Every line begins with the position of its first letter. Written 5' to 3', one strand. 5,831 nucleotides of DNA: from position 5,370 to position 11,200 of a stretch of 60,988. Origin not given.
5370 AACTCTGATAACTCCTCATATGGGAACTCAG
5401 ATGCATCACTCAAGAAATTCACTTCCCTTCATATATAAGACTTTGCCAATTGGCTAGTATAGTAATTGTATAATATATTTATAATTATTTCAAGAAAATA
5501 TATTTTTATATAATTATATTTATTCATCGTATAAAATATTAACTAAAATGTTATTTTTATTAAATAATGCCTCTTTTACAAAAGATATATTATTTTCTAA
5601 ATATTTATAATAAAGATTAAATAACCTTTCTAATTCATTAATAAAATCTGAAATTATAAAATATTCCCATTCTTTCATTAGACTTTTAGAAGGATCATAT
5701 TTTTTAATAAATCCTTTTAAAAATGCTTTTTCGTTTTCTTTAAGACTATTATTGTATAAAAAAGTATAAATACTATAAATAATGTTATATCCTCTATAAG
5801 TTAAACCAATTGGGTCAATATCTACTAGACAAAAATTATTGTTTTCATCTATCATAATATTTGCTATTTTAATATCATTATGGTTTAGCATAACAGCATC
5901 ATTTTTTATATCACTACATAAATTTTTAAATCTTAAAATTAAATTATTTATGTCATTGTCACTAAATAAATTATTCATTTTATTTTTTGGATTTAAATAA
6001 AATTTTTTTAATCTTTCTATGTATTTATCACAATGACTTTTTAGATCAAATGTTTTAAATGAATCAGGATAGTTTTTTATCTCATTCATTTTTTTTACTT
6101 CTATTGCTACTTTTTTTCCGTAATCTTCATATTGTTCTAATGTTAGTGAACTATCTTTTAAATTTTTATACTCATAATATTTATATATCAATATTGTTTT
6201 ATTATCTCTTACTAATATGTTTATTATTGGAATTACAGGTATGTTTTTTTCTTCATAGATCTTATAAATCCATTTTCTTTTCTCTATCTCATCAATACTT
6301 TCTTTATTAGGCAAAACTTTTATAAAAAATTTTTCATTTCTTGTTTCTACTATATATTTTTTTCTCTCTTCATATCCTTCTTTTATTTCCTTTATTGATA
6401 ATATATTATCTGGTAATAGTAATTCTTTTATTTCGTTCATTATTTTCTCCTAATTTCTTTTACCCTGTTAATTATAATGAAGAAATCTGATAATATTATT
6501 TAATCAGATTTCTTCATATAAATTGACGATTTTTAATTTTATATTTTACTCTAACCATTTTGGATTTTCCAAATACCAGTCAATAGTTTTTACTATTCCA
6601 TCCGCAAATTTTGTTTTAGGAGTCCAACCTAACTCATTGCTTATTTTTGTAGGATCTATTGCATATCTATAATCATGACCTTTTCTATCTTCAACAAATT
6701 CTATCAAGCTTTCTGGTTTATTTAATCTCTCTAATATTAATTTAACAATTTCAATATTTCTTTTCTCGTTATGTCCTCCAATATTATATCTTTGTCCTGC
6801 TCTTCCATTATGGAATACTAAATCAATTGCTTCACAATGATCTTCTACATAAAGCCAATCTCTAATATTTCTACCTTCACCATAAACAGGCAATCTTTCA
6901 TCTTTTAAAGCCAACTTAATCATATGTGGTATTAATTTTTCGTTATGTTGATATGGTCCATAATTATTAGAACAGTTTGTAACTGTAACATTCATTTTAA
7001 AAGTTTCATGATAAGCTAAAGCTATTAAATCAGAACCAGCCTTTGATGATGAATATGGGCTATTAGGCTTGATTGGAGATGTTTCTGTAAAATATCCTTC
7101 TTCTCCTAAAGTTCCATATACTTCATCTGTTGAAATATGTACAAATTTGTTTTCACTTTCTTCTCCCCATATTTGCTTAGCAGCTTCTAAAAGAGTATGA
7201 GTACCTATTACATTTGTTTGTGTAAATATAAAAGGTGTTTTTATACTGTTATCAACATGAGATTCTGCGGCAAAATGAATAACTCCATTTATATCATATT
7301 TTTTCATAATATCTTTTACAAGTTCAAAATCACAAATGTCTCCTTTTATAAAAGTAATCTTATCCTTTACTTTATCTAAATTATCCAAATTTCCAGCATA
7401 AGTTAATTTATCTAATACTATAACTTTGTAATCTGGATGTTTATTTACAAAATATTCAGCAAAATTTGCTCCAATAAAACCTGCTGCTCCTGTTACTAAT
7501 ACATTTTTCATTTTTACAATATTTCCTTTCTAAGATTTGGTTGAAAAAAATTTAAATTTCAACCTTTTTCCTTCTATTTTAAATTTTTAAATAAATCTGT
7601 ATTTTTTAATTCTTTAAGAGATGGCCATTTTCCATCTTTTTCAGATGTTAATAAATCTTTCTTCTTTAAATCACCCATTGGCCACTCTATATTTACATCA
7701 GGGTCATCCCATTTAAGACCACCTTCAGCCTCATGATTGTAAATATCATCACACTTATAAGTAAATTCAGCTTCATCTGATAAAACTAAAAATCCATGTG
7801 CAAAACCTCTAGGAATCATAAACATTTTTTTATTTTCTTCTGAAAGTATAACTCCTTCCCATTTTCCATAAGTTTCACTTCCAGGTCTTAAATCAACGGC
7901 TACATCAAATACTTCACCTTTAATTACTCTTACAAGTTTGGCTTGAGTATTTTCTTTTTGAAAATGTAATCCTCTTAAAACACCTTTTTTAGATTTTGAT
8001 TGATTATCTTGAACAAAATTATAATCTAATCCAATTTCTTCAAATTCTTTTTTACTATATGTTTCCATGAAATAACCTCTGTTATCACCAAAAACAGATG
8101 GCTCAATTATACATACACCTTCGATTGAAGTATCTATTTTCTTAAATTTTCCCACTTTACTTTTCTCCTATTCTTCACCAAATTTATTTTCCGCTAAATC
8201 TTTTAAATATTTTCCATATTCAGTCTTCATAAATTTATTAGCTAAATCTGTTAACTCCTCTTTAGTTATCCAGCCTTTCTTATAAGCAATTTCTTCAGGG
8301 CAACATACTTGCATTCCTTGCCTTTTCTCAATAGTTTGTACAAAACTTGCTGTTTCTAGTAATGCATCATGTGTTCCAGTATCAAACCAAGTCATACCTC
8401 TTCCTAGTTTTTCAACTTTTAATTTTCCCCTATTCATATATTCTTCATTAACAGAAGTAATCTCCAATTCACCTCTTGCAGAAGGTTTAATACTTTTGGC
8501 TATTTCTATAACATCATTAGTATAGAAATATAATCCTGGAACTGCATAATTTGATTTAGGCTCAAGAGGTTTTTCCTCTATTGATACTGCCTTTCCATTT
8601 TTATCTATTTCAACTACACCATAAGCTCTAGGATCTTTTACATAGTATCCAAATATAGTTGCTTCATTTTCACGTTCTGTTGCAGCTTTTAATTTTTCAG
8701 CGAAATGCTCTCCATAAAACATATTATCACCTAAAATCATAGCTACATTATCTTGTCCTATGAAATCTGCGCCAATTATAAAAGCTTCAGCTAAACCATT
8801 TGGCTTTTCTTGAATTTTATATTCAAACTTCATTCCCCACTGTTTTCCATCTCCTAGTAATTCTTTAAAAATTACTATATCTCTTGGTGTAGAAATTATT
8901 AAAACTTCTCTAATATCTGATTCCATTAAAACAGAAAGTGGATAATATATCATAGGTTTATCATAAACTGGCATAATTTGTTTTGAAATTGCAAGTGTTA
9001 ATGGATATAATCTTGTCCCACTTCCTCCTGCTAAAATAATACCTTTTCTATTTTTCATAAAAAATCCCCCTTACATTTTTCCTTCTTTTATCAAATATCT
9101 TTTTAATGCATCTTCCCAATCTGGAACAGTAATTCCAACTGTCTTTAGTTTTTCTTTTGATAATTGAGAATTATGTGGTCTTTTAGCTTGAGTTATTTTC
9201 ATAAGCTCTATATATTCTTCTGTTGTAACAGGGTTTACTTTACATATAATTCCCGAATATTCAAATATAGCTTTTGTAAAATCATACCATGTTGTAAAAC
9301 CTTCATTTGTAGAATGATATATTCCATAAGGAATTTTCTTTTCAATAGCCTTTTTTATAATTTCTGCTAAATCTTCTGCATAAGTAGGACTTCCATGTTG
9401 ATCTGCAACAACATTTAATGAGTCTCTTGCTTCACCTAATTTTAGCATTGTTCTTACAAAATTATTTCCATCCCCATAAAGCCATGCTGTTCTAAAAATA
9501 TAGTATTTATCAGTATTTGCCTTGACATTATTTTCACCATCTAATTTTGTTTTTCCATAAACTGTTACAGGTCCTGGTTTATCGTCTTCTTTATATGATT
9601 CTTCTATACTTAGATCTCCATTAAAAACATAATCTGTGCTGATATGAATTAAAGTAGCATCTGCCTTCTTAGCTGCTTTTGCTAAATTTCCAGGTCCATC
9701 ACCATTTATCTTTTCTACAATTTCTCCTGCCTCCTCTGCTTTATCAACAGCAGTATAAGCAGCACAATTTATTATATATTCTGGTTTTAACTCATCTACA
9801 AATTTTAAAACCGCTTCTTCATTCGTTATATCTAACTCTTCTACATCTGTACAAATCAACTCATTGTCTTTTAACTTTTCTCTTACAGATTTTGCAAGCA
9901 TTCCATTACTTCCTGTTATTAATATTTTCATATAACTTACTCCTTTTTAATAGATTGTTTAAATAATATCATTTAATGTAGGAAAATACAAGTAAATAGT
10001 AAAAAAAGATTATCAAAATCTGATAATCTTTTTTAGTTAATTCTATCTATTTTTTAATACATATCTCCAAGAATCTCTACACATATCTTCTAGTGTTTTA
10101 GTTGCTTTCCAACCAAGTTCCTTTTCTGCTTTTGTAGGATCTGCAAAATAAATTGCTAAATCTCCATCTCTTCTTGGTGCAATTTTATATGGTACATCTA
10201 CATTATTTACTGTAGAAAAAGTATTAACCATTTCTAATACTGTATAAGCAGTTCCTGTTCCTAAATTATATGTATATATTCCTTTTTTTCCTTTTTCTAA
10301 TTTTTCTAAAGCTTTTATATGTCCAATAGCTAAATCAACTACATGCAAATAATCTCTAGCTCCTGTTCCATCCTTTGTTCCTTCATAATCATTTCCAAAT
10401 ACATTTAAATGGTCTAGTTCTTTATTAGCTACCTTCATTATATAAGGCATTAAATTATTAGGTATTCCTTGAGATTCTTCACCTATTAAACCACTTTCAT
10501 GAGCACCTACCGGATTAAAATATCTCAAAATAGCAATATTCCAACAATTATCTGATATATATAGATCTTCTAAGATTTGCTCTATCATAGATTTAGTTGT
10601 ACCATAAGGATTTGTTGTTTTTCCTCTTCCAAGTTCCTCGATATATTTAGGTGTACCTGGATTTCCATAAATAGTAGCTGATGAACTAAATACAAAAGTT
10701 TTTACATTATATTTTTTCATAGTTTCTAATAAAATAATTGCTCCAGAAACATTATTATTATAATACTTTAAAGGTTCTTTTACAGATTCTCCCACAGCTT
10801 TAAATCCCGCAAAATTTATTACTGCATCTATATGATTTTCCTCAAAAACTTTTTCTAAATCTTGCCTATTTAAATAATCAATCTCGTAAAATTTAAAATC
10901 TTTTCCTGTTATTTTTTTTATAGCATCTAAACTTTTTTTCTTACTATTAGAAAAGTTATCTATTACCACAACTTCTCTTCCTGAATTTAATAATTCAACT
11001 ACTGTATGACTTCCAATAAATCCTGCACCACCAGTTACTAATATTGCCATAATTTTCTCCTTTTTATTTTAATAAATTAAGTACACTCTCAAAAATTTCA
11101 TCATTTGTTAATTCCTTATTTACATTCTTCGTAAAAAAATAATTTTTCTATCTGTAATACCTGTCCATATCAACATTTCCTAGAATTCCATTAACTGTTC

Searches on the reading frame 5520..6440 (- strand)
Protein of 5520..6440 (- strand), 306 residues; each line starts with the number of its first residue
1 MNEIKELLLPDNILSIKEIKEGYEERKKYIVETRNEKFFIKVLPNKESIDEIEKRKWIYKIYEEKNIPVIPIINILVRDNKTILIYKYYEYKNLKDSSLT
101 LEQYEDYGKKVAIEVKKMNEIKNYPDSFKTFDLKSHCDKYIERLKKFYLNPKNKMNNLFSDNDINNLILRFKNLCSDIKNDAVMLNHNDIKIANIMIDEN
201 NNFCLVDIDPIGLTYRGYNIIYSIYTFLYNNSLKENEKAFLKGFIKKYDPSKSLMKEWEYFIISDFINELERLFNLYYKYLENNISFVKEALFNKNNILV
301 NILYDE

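Call 17: search_protein_families(library=pfam, proteins=[window:5520-6440:-], max_evalue=0.0001)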
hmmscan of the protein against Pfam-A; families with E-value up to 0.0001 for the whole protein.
window:5520-6440:- (306 aa): 1 family
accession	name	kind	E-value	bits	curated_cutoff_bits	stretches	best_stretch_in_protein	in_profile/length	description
PF01636.29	APH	-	4.4e-05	23.8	23.2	1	16-225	2-211/239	Phosphotransferase enzyme family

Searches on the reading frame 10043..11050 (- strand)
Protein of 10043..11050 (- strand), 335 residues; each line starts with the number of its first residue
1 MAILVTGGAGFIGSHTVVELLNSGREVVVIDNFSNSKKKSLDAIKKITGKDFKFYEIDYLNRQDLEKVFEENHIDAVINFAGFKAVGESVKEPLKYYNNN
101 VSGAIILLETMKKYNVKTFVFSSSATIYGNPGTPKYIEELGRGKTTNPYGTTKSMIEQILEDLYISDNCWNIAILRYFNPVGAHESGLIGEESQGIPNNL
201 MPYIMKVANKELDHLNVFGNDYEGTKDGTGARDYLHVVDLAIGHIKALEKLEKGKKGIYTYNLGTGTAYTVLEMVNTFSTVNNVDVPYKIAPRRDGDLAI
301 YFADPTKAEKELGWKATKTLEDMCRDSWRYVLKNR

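Call 80: search_protein_families(library=ncbifam, proteins=[window:10043-11050:-], max_evalue=1e-10)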
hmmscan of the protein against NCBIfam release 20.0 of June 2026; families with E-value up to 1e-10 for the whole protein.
window:10043-11050:- (335 aa): 12 families
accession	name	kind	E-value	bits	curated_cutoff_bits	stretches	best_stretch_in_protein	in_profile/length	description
NF007956.0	PRK10675.1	subfamily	2.3e-129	431.4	394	1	1-332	1-330/338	UDP-glucose 4-epimerase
TIGR01179.1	galE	equivalog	3.4e-124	414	262.3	1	2-333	1-327/332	UDP-glucose 4-epimerase GalE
TIGR01181.1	dTDP_gluc_dehyt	equivalog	4.9e-34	117.9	365.1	1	3-334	2-314/321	dTDP-glucose 4,6-dehydratase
TIGR02197.1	heptose_epim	equivalog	1.4e-28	100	274.6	1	3-290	1-270/316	ADP-glyceromanno-heptose 6-epimerase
TIGR04180.1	EDH_00030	hypoth_equivalog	3.2e-21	75.7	475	1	3-186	1-181/297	NAD-dependent 4,6-dehydratase LegB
NF007490.0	PRK10084.1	subfamily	5.2e-21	75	649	1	1-116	1-116/361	dTDP-glucose 4,6-dehydratase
NF011728.1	PRK15181.1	equivalog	2.6e-19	69.4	760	1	4-198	19-212/348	Vi polysaccharide biosynthesis UDP-N-acetylglucosaminuronic acid C-4 epimerase TviC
NF007582.0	PRK10217.1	equivalog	3.5e-18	65.8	698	1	2-115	3-116/355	dTDP-glucose 4,6-dehydratase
TIGR02622.1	CDP_4_6_dhtase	equivalog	2.1e-16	60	278.45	1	3-161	7-166/352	CDP-glucose 4,6-dehydratase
NF043036.1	ErythonDh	equivalog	2.8e-13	49.8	325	1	1-162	1-162/321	D-erythronate dehydrogenase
NF008360.0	PRK11150.1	equivalog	4.6e-13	49.1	452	1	3-274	2-246/310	ADP-glyceromanno-heptose 6-epimerase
TIGR03466.1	HpnA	hypoth_equivalog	5.3e-13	48.5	367.65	0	2-184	2-174/327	hopanoid-associated sugar epimerase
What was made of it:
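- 10043..11050 (-): GalE, supplying UDP-galactopyranose to Glf. TIGR01179 scores 414 bits against a cut-off of 262 (call 80).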
